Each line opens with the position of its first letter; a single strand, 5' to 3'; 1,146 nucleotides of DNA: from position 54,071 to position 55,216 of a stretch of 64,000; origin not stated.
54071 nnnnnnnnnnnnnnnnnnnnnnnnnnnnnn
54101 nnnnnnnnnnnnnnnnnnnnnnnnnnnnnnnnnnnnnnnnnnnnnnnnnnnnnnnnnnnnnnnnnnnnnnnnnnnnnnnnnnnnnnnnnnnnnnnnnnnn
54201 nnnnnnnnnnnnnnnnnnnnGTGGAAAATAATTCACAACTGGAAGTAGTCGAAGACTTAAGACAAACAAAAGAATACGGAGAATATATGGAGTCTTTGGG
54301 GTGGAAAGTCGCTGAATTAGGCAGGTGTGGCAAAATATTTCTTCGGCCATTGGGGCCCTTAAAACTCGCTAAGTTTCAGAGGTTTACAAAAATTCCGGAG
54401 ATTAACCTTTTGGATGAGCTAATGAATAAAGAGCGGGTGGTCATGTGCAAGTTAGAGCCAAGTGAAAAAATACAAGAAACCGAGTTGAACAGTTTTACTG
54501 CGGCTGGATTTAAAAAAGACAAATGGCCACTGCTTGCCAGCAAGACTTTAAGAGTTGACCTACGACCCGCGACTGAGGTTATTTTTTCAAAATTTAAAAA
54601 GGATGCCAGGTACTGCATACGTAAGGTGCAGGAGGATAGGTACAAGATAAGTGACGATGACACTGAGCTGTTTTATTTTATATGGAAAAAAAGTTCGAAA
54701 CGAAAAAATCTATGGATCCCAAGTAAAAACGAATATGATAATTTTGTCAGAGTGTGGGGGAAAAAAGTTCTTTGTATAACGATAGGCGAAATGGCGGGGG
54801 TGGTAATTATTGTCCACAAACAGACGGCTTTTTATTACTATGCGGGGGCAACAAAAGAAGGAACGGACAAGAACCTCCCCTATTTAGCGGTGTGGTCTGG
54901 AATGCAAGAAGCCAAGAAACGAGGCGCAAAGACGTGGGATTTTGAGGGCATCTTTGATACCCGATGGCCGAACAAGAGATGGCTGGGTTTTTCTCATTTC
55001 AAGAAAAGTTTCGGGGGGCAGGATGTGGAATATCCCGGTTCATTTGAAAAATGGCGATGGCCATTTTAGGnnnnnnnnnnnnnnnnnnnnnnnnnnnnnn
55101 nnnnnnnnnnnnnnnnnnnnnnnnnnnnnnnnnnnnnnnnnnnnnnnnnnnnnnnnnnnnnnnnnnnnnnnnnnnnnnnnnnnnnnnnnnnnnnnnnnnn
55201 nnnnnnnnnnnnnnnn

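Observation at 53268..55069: Two tandem FemAB-family genes in a streamlined genome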

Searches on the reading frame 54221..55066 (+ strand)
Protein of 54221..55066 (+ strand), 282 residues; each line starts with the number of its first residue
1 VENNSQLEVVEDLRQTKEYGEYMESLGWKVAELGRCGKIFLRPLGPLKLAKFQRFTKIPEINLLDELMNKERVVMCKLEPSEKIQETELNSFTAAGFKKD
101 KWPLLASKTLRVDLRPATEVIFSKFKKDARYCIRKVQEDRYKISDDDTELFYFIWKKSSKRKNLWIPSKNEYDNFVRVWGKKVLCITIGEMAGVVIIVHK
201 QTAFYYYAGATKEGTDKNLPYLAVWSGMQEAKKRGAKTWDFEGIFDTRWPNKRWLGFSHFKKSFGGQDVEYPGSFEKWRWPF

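Call 3: search_protein_families(library=pfam, proteins=[window:54221-55066:+], max_evalue=1)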
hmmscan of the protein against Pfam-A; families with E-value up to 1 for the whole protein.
window:54221-55066:+ (282 aa): 2 families
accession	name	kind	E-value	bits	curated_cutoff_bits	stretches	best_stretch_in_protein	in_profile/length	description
PF02388.22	FemAB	-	4.4e-16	59.2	24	2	191-277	308-391/406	FemAB family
PF13480.13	Acetyltransf_6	-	0.0012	19.4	22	1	191-241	84-134/143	Acetyltransferase (GNAT) domain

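Call 4: search_protein_families(library=ncbifam, proteins=[window:54221-55066:+], max_evalue=1)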
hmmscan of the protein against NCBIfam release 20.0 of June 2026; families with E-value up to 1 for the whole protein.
window:54221-55066:+ (282 aa): 2 families
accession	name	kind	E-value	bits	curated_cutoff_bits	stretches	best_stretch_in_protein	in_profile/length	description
TIGR03019.1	pepcterm_femAB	equivalog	1.4e-09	37.4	260.35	1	98-242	108-259/330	FemAB family XrtA/PEP-CTERM system-associated protein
NF033495.1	phage_BC1881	hypoth_equivalog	0.21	11.3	27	1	61-85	4-28/45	BC1881 family protein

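Call 7: search_solved_structures(query=window:54221-55066:+, max_evalue=10, show_alignments=3)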
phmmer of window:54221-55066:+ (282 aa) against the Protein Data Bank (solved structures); distinct sequences matched with E-value up to 10: 1.
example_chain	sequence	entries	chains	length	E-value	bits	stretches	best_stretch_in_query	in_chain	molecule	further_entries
6snr_A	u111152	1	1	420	0.81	12.2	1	192-275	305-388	Lipid II:glycine glycyltransferase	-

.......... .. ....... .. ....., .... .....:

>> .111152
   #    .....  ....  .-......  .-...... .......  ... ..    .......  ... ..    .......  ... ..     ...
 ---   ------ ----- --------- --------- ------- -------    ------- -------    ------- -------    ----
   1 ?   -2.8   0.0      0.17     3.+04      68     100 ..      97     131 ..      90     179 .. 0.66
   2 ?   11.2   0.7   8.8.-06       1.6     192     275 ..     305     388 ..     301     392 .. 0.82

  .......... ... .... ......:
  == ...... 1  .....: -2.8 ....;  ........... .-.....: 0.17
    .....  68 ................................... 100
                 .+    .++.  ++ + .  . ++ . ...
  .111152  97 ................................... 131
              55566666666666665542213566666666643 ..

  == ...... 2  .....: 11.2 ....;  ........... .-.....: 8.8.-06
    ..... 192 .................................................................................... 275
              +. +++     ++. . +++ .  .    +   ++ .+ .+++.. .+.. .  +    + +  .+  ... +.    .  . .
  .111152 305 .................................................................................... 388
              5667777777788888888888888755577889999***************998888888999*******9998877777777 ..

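Call 15: find_homologous_proteins(query=window:54221-55066:+)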
Query window:54221-55066:+ (282 aa): 431 proteins with E <= 0.001 among 750 candidates; the best 120 are listed.
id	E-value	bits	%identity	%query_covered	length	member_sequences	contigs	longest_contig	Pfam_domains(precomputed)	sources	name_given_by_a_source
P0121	8.8e-192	654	100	100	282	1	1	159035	PF02388.23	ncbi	-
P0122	1.1e-104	368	54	100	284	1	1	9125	PF02388.23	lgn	-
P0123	3.0e-104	367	55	100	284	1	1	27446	PF02388.23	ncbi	-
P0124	3.4e-101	357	55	100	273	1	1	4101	PF02388.23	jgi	jgi:hypothetical protein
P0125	1.3e-100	355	55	100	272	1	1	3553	PF02388.23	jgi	jgi:hypothetical protein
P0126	1.6e-100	354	55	99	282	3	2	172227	PF02388.23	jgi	jgi:hypothetical protein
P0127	1.4e-98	348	55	100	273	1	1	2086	PF02388.23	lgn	-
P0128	1.8e-98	348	54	100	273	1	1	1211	PF02388.23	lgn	-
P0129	2.1e-98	347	52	99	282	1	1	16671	PF02388.23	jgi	jgi:hypothetical protein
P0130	5.2e-98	346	54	100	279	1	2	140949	PF02388.23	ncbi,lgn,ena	-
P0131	1.1e-97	345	52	100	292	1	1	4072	PF02388.23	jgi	-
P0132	2.4e-97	344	52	100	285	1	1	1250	PF02388.23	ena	-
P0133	3.1e-97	344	53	100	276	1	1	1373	PF13480.14,PF02388.23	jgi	jgi:hypothetical protein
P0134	1.3e-96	341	51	100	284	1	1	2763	PF02388.23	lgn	-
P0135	1.7e-96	341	53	100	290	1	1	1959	PF02388.23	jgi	jgi:hypothetical protein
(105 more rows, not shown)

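Call 29: search_solved_structures(query=A2, max_evalue=1, show_alignments=4)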
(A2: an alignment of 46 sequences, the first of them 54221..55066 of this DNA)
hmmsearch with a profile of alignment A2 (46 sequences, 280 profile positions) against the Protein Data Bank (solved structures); distinct sequences matched with E-value up to 1: 17.
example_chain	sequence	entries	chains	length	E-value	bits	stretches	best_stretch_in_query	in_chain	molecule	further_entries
1ne9_A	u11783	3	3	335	3.4e-06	30.1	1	142-243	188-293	FemX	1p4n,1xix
3gkr_A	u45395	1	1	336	3.4e-06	30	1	142-243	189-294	FemX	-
4ii9_A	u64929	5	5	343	3.7e-06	30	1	142-243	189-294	FemX | UDP-N-acetylmuramoylpentapeptide-lysine N(6)-alanyltransferase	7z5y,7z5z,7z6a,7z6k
1xe4_A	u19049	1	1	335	8.3e-06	28.8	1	142-243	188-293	FemX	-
1xf8_A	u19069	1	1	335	2.3e-05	27.4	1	142-243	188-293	FemX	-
1lrz_A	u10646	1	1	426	0.00028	23.8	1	203-275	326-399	factor essential for expression of methicillin resistance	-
6snr_A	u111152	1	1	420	0.0019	21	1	190-271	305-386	Lipid II:glycine glycyltransferase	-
6mk7_A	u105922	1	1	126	0.081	15.7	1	104-180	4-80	Cell division protein FtsX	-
3c9f_A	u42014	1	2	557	0.14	15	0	150-196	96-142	5'-nucleotidase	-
4v6u_AD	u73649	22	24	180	0.15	14.8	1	52-115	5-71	30S ribosomal protein S4P | 30S ribosomal protein S4 | 30S ribosomal protein uS4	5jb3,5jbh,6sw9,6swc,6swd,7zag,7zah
6he6_A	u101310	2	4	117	0.2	14.4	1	118-180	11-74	Cell division protein FtsX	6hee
6hfx_B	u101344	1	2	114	0.25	14.1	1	119-180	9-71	Cell division protein FtsX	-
9wqw_A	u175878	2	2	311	0.33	13.7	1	190-271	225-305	aminoacyl-tRNA-dependent peptide synthase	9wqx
6zu5_LO0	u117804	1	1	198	0.43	13.3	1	11-68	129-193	uL13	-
4v4n_BD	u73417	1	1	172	0.53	13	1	61-115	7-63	30S ribosomal protein S4P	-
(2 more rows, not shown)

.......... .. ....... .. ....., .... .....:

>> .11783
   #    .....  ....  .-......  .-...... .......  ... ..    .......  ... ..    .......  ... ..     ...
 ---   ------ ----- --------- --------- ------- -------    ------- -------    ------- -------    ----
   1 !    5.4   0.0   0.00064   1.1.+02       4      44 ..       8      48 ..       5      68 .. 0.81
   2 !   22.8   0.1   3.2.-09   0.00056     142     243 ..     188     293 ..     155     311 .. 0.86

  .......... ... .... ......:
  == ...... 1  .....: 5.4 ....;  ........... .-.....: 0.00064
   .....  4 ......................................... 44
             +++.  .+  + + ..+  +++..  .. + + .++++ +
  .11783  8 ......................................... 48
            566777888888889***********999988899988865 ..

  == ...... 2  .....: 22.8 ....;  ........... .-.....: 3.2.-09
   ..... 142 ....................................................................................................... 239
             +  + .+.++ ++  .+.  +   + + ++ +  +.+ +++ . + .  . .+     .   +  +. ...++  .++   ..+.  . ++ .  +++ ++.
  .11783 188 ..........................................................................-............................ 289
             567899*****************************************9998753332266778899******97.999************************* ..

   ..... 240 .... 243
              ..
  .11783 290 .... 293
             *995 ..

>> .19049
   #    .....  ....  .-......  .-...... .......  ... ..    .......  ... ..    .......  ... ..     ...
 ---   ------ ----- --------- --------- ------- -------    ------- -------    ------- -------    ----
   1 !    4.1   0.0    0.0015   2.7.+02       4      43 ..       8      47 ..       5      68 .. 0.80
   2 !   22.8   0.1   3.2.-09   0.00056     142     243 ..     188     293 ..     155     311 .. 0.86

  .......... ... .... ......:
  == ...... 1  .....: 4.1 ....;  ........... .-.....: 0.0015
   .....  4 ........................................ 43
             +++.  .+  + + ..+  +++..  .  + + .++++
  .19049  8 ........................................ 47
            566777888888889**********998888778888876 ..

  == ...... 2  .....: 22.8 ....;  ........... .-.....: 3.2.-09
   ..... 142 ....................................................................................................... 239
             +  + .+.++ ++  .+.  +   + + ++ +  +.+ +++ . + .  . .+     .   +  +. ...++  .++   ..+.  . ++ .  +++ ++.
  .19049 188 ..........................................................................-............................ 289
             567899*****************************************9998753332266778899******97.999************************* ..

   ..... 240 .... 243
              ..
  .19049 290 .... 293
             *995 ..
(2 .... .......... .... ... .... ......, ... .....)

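Call 33: find_related_loci(query=A2, collection=genome_contigs, flank=5000)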
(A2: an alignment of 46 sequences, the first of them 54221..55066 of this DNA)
Query A2 (282 aa) in genome_contigs; peptide patterns used: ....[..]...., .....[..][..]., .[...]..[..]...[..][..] (x = any residue, [..] = any of these).
203 stretches matched a pattern; 149 encode a relative of the query (tblastn E <= 1e-3); the best 80 are kept; 80 distinct loci.
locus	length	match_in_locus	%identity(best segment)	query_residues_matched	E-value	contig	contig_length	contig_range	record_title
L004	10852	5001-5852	54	1-282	1e-106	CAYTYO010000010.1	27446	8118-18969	MAG TPA_asm: uncultured Gammaproteobacteria bacterium isolate SRP170004_co1_592 genome assembly, contig: NODE_2557_lengt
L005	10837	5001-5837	54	1-282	6e-101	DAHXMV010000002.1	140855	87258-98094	MAG TPA_asm: Candidatus Amesbacteria bacterium isolate clean1627 NODE_2_length_140855_cov_16.021005, whole genome shotgu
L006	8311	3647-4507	52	1-282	2e-97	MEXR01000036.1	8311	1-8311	MAG: Candidatus Amesbacteria bacterium RIFOXYB1_FULL_44_23 rifoxyb1_full_scaffold_3792, whole genome shotgun sequence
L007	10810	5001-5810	54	1-282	5e-96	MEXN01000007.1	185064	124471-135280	MAG: Candidatus Amesbacteria bacterium RIFCSPLOWO2_01_FULL_48_25 rifcsplowo2_01_scaffold_52, whole genome shotgun sequen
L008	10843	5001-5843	51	1-282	4e-95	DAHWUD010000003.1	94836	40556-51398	MAG TPA_asm: Candidatus Amesbacteria bacterium isolate clean1528 NODE_3_length_94836_cov_63.355861, whole genome shotgun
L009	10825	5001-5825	51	1-281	1e-93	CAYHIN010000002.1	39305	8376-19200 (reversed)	MAG TPA_asm: uncultured Gammaproteobacteria bacterium isolate ERP119705_co13_445 genome assembly, contig: NODE_1220_leng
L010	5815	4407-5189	52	1-282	5e-93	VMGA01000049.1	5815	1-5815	MAG: Microgenomates group bacterium Gr01-1014_16 G01um101416_scaffold_7486, whole genome shotgun sequence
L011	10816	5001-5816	52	4-282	1e-92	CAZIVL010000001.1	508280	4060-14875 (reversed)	MAG TPA_asm: uncultured Gammaproteobacteria bacterium isolate SRP342105_co1_60 genome assembly, contig: NODE_6_length_50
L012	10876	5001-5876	47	1-282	4e-91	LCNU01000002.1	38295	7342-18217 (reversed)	MAG: Candidatus Amesbacteria bacterium GW2011_GWC1_47_15 UX86_C0002, whole genome shotgun sequence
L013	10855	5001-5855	46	1-282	2e-86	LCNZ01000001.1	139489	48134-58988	MAG: Candidatus Amesbacteria bacterium GW2011_GWB1_47_19 UX91_C0001, whole genome shotgun sequence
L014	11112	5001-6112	54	1-282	8e-102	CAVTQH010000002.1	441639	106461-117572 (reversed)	MAG: Candidatus Amesbacteria bacterium isolate MFD00709.bin.1.50 genome assembly, contig: contig_32519, whole genome sho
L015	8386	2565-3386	42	1-278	1e-76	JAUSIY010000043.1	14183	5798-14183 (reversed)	MAG: bacterium isolate E14_metabat.bin.279 E14_k141_1556631, whole genome shotgun sequence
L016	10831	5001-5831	40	1-278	2e-74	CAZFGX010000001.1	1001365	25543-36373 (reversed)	MAG TPA_asm: uncultured Gammaproteobacteria bacterium isolate SRP342105_co1_501 genome assembly, contig: NODE_2_length_1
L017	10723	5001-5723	45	10-278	6e-74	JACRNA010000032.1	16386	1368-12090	MAG: Candidatus Amesbacteria bacterium isolate NC_groundwater_1921_Pr3_S-0.2um_39_4 scaffold_576314, whole genome shotgu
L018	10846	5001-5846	43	10-278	5e-72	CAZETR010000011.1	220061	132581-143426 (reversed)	MAG TPA_asm: uncultured Gammaproteobacteria bacterium isolate binchicken_co203_46 genome assembly, contig: k141_2618047,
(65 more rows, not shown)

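Call 35: predict_structure(alignment_id=A2)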
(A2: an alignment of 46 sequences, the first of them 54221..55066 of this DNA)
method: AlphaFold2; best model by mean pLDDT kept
length: 282 residues; sequences in the alignment: 46
mean_pLDDT: 94.8   pTM: 0.91
mean pLDDT of the five models: 94.8, 94.4, 93.9, 93.5, 92.9
residues with pLDDT >= 90: 255; 70-90: 22; 50-70: 2; < 50: 3
segments of 3 or more residues with pLDDT < 50: 1-3
pLDDT, mean of each block of 10 residues (from residue 1): 70 97 98 95 97 96 96 97 94 95 90 98 98 96 96 98 95 98 98 98 97 98 98 98 91 86 96 95 76
secondary structure, 60 per line:
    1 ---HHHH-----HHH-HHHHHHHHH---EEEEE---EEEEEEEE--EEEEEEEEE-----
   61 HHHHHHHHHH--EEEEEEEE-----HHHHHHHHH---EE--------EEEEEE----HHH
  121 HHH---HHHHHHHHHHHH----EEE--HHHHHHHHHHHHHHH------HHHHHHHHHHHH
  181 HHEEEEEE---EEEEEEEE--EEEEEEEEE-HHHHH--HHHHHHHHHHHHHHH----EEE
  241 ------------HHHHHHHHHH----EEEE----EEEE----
elements in order: H4-7 H17-25 E29-33 E37-44 E47-55 H61-70 E73-80 H86-94 E108-113 H118-123 H127-138 E143-145 H148-162 H169-182 E183-188 E192-199 E202-210 H212-216 H219-233 E238-240 H253-262 E267-270 E275-278

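Call 38: fold_search(model_id=the predicted structure, library=pdb)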
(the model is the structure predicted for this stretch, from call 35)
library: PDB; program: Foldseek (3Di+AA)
matches with E <= 10: 882; with E <= 0.001: 106
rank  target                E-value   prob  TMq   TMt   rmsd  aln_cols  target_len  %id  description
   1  6snr                  4.7e-17  1.00  0.75  0.55   6.2       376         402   15  Crystal structure of FemX (released 2020-09-09)
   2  9wqx                  6.7e-16  1.00  0.73  0.73   4.1       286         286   16  aminoacyl-tRNA-dependent peptide synthase, Sbb17, complexed with streptothrisamine (released 2026-04-01)
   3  9wqw                  8.5e-16  1.00  0.75  0.73   4.0       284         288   16  aminoacyl-tRNA-dependent peptide synthase, Sbb17 (released 2026-04-01)
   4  9wqy                  1.5e-15  1.00  0.73  0.73   4.2       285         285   17  aminoacyl-tRNA-dependent peptide synthase, Sba18, complexed with streptothrisamine (released 2026-04-01)
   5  7z5y_A                2.5e-15  1.00  0.73  0.62   4.6       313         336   15  CRYSTAL STRUCTURE OF WEISSELLA VIRIDESCENS FEMXVV NON-RIBOSOMAL AMINO ACID TRANSFERASE IN COMPLEX WITH A PEPTIDYL-XNA  (released 2022-10-26)
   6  1xf8                  4.4e-15  1.00  0.72  0.62   4.7       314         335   15  Crystal Structure of Weissella viridescens FemX (Y254F) Mutant (released 2005-05-31)
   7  1xe4                  5.2e-15  1.00  0.72  0.62   4.6       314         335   16  Crystal Structure of Weissella viridescens FemX (K36M) Mutant (released 2005-05-31)
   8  1ne9                  9.0e-15  1.00  0.72  0.62   4.5       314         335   14  Crystal Structure of Weissella viridescens FemX at 1.7 Ang Resolution (released 2004-02-10)
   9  4ii9_A                3.0e-14  1.00  0.72  0.62   4.5       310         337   15  Crystal structure of Weissella viridescens FemXVv non-ribosomal amino acid transferase in complex with a peptidyl-RNA  (released 2013-07-03)
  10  7z6a_A                4.4e-14  1.00  0.71  0.62   4.6       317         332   14  CRYSTAL STRUCTURE OF WEISSELLA VIRIDESCENS FEMXVV NON-RIBOSOMAL AMINO ACID TRANSFERASE IN COMPLEX WITH A PEPTIDYL-XNA  (released 2022-10-26)
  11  1lrz                  2.2e-13  1.00  0.70  0.52   6.1       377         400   13  x-ray crystal structure of staphylococcus aureus femA (released 2002-09-04)
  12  6lv0_A                2.8e-10  1.00  0.62  0.56   5.6       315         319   10  Crystal structure of the soluble domain of the multiple peptide resistance factor (MprF) from Rhizobium tropici (released 2021-02-03)
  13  5vrv_D                4.6e-10  1.00  0.61  0.56   5.1       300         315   12  2.05 Angstrom Resolution Crystal Structure of C-terminal Domain (DUF2156) of Putative Lysylphosphatidylglycerol Synthe (released 2017-05-24)
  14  5vrv_A                7.5e-10  1.00  0.62  0.56   5.0       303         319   12  2.05 Angstrom Resolution Crystal Structure of C-terminal Domain (DUF2156) of Putative Lysylphosphatidylglycerol Synthe (released 2017-05-24)
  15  5vrv_E                8.0e-10  1.00  0.61  0.56   5.0       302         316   12  2.05 Angstrom Resolution Crystal Structure of C-terminal Domain (DUF2156) of Putative Lysylphosphatidylglycerol Synthe (released 2017-05-24)
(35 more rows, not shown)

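Call 69: search_protein_representatives(alignment_id=A2)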
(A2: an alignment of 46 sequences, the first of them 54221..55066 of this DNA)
Query: 46 sequences, 280 profile positions. Proteins with E-value up to 0.001 (for the whole library): 6810; up to 1e-10: 2644; up to 1e-30: 323. The best 150 are listed.
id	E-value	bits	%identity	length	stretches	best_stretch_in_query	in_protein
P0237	7.8e-115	399.6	-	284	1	9-277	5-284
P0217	5.7e-101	354.2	-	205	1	75-280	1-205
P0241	6.1e-86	304.9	-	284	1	10-275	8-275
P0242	1.4e-85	303.7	-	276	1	4-278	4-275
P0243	4.1e-83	295.6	-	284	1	10-279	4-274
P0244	8.1e-83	294.6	-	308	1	9-279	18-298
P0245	2.3e-80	286.6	-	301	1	11-280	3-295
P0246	2.3e-79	283.3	-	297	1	1-279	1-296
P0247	9.4e-76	271.4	-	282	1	12-279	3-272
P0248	1.6e-71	257.5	-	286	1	12-276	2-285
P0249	1.3e-70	254.5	-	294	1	12-279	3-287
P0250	3.2e-70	253.3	-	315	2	189-280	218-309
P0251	1.2e-69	251.4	-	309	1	10-279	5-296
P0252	2.7e-69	250.2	-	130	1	149-277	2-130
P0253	3.6e-69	249.8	-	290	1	11-280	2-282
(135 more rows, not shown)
